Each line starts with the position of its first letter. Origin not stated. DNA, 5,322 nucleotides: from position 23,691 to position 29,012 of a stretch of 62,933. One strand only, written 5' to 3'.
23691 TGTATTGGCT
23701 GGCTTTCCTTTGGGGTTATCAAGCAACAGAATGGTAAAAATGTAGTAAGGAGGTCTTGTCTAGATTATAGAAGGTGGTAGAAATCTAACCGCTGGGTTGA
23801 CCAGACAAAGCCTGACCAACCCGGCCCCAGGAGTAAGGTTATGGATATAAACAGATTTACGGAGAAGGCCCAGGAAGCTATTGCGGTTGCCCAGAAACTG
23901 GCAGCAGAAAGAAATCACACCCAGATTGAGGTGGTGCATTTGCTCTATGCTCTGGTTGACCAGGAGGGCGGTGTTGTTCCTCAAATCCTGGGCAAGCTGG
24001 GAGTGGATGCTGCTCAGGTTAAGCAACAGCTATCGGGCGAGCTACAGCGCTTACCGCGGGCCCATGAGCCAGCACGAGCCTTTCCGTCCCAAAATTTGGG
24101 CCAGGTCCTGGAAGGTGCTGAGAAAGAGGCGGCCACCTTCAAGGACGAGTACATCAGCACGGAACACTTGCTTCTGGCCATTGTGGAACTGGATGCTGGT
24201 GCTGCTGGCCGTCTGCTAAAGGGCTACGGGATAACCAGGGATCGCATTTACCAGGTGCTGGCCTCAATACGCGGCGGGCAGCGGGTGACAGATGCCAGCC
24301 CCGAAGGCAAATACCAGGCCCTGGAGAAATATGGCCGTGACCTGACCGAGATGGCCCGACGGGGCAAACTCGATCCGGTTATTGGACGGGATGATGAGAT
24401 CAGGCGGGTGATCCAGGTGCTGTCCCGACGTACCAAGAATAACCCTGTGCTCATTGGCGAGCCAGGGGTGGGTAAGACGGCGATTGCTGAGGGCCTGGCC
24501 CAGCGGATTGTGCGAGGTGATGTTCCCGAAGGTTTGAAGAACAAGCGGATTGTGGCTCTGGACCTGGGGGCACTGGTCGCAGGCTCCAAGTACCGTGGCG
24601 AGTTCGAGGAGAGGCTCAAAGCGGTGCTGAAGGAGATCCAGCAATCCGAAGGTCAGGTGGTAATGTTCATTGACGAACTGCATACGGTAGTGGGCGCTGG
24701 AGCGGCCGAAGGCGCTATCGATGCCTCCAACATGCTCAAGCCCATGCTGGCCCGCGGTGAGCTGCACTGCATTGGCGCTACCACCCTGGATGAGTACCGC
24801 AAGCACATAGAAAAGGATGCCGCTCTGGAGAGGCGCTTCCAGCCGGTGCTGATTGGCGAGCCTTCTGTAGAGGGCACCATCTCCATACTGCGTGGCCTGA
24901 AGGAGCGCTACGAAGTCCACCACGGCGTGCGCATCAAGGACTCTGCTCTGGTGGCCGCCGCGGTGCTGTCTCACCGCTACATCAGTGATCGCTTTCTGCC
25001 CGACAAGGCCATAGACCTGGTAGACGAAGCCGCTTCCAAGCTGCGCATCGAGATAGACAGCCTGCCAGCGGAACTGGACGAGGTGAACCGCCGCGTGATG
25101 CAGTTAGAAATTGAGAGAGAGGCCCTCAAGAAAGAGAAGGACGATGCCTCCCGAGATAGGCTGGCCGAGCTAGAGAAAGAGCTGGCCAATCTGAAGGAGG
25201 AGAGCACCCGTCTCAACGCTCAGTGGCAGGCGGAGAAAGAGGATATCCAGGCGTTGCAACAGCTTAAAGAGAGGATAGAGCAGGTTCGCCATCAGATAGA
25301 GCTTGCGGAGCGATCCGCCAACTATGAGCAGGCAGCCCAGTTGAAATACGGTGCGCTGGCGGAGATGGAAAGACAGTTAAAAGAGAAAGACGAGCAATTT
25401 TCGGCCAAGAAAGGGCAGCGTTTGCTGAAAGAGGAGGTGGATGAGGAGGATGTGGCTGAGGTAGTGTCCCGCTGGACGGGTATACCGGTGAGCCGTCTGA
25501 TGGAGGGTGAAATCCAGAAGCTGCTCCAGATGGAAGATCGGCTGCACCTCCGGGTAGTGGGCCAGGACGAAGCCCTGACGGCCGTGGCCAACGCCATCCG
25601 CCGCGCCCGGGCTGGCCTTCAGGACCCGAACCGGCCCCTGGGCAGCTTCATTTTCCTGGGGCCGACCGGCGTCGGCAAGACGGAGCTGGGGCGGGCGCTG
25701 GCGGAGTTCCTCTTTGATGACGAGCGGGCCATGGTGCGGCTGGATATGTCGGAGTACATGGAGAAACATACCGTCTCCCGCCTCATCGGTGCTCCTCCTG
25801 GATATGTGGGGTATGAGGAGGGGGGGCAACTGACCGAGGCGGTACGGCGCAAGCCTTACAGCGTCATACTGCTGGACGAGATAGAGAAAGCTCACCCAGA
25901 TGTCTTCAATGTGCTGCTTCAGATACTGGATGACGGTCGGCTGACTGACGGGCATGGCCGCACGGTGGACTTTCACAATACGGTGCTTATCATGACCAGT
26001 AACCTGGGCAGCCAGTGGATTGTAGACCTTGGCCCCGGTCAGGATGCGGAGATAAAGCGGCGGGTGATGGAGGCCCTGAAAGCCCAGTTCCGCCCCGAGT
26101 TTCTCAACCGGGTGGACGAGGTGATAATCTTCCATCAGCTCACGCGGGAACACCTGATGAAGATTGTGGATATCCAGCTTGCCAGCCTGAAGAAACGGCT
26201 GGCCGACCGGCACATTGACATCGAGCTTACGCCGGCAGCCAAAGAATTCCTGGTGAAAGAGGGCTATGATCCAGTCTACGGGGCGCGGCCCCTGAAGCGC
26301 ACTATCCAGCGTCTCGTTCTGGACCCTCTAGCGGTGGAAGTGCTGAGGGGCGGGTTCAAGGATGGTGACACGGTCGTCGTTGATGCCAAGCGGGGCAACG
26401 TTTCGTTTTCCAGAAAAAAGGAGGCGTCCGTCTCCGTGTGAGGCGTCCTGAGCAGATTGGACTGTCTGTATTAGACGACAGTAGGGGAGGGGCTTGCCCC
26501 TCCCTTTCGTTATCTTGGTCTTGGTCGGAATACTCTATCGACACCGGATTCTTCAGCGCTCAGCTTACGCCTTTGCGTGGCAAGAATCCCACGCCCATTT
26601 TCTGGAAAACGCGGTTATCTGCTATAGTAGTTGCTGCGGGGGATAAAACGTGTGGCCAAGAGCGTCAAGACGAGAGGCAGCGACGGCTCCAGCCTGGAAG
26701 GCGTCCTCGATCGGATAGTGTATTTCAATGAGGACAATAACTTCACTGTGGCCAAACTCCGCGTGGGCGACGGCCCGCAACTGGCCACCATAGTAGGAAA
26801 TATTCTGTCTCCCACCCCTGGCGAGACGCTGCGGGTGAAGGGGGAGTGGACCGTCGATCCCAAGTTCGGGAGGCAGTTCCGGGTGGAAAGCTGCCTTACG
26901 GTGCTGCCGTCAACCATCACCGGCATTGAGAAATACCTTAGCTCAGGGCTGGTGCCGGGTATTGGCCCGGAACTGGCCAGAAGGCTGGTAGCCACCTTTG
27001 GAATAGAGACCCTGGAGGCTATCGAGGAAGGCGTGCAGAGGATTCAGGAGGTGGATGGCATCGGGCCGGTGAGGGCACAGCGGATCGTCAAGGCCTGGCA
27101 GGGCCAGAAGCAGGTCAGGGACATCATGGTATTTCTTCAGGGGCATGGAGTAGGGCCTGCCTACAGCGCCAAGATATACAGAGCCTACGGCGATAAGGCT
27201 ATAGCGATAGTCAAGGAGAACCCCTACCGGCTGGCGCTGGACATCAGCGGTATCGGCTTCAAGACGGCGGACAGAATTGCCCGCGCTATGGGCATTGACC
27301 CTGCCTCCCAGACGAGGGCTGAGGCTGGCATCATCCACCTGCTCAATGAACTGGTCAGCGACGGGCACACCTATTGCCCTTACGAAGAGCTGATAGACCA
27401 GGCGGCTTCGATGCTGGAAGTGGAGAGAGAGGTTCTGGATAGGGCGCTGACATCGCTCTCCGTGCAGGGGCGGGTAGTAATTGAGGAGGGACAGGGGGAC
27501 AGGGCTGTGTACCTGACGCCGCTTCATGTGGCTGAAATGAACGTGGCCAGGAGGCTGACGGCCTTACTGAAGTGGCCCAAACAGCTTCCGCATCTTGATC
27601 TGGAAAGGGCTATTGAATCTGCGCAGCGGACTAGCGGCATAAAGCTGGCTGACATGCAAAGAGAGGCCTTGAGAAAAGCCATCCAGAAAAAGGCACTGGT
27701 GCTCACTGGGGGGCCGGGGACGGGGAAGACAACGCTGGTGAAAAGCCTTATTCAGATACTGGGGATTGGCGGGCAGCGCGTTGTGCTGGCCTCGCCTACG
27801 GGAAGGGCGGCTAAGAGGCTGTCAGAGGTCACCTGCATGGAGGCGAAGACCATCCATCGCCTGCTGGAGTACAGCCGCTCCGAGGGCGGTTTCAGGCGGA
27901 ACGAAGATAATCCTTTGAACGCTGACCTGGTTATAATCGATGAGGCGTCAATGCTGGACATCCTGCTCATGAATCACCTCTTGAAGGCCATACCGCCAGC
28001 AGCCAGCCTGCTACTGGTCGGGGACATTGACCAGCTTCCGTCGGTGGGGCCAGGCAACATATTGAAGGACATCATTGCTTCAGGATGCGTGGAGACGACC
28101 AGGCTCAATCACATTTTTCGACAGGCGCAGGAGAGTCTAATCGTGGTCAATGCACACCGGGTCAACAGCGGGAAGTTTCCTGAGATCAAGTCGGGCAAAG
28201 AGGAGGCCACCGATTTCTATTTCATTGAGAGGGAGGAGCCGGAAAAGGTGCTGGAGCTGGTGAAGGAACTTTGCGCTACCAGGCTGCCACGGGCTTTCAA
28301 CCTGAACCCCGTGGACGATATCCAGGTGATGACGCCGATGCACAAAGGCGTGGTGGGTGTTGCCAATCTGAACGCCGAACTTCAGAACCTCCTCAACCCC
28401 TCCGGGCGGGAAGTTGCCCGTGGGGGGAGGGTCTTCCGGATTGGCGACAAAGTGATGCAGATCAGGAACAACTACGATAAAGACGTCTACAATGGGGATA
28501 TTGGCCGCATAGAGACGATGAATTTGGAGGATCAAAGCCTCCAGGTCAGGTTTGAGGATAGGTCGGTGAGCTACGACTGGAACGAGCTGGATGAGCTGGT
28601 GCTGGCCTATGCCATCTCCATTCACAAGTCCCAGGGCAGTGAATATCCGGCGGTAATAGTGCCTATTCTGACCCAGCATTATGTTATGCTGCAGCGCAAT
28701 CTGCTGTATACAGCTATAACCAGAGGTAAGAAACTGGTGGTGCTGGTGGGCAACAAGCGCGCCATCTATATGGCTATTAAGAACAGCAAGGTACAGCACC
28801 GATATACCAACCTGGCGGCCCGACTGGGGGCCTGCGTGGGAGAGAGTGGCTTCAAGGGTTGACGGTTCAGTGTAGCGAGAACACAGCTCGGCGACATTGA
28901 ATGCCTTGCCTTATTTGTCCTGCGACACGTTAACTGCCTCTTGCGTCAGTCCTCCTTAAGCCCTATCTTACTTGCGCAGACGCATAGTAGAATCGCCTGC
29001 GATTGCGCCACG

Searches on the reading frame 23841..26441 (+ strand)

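Call 39: search_protein_families(library=pfam, proteins=[window:23841-26441:+], max_evalue=0.00001)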
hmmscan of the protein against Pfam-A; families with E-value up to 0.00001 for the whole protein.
window:23841-26441:+ (866 aa): 12 families
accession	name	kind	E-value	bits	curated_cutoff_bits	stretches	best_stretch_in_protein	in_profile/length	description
PF07724.20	AAA_2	-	1.7e-72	243.3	27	1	598-761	1-166/166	AAA domain (Cdc48 subfamily)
PF17871.7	AAA_lid_9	-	3.8e-34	117.2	22.8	1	342-444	1-103/104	AAA lid domain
PF10431.15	ClpB_D2-small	-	4.1e-30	104.1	21.9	1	767-847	1-81/81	C-terminal, D2-small domain, of ClpB protein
PF02861.25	Clp_N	-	1.2e-26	93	20.7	2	17-65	1-49/53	Clp amino terminal domain, pathogenicity island component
PF00004.35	AAA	-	1.4e-24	87.4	21.2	2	203-320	2-111/131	ATPase family associated with various cellular activities (AAA)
PF07728.20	AAA_5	-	7.6e-20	71.8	22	1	603-724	2-125/139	AAA domain (dynein-related subfamily)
PF13401.12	AAA_22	-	5.9e-12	46.5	27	0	197-287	3-99/130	AAA domain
PF13191.12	AAA_16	-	3.8e-10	40.9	32.6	1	180-281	2-142/167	AAA ATPase domain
PF00158.32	Sigma54_activat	-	9.7e-09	35.6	20.2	0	602-703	24-124/168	Sigma-54 interaction domain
PF20720.3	nSTAND3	-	7.4e-07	29.4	27.2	0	190-225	10-43/155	Novel STAND NTPase 3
PF13173.12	AAA_14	-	2e-06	28.3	27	0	604-699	6-88/129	AAA domain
PF05621.17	TniB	-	2.4e-06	27.6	22.4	0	201-336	37-182/189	Bacterial TniB protein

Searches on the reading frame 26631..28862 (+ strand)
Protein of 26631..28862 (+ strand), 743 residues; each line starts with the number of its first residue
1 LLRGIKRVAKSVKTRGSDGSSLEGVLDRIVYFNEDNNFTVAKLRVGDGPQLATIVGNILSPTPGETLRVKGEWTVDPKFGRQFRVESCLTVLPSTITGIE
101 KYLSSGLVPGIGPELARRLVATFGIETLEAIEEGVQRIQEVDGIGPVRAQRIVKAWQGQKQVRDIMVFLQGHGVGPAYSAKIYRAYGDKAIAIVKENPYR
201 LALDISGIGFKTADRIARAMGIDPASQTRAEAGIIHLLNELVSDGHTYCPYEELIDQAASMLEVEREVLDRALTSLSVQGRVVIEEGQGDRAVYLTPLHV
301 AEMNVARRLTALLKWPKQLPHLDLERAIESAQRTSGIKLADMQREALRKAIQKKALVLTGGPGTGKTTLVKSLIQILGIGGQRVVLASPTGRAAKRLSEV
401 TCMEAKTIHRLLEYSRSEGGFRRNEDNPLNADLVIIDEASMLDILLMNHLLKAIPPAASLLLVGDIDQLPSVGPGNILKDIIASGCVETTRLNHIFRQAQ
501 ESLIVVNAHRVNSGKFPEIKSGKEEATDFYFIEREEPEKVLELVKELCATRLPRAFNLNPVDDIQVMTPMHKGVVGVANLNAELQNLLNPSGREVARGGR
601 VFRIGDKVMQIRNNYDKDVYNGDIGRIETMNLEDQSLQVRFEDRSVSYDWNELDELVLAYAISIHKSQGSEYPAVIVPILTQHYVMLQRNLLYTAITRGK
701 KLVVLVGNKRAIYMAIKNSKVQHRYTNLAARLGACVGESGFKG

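Call 39: search_protein_families(library=pfam, proteins=[window:26631-28862:+], max_evalue=0.00001)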
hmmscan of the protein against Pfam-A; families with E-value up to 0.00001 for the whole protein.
window:26631-28862:+ (743 aa): 11 families
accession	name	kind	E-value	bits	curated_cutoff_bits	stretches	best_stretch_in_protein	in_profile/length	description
PF13245.12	AAA_19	-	2.3e-45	154.5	25.1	1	343-474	1-134/134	AAA domain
PF13604.12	AAA_30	-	9.5e-40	136.8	27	1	339-517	2-174/191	AAA domain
PF14490.11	HHH_RecD2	-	1.4e-38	131.1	27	1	159-248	2-92/92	ATP-dependent RecD2 DNA helicase HHH domain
PF18335.7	SH3_13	-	5.7e-24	84.1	41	1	580-641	1-65/65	ATP-dependent RecD-like DNA helicase SH3 domain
PF23139.1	OB_YrrC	-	1.8e-22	79.5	27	1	21-93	3-76/76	ATP-dependent DNA helicase YrrC, OB-fold domain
PF13538.12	UvrD_C_2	-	8.5e-21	74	27.4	1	658-706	1-52/52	UvrD-like helicase C-terminal domain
PF14520.12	HHH_5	-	9.4e-18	64.9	27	1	108-157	7-56/57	Helix-hairpin-helix domain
PF01443.25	Viral_helicase1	-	1.3e-09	38.7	21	0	357-473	2-101/228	Viral superfamily 1 RNA helicase core domain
PF13086.12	AAA_11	-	4e-09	37.1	27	0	339-394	2-65/257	AAA domain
PF13521.12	AAA_28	-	2.9e-06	28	27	0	357-453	3-96/164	AAA domain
PF00633.29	HHH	-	5.3e-06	26.4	24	0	138-154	13-29/30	Helix-hairpin-helix motif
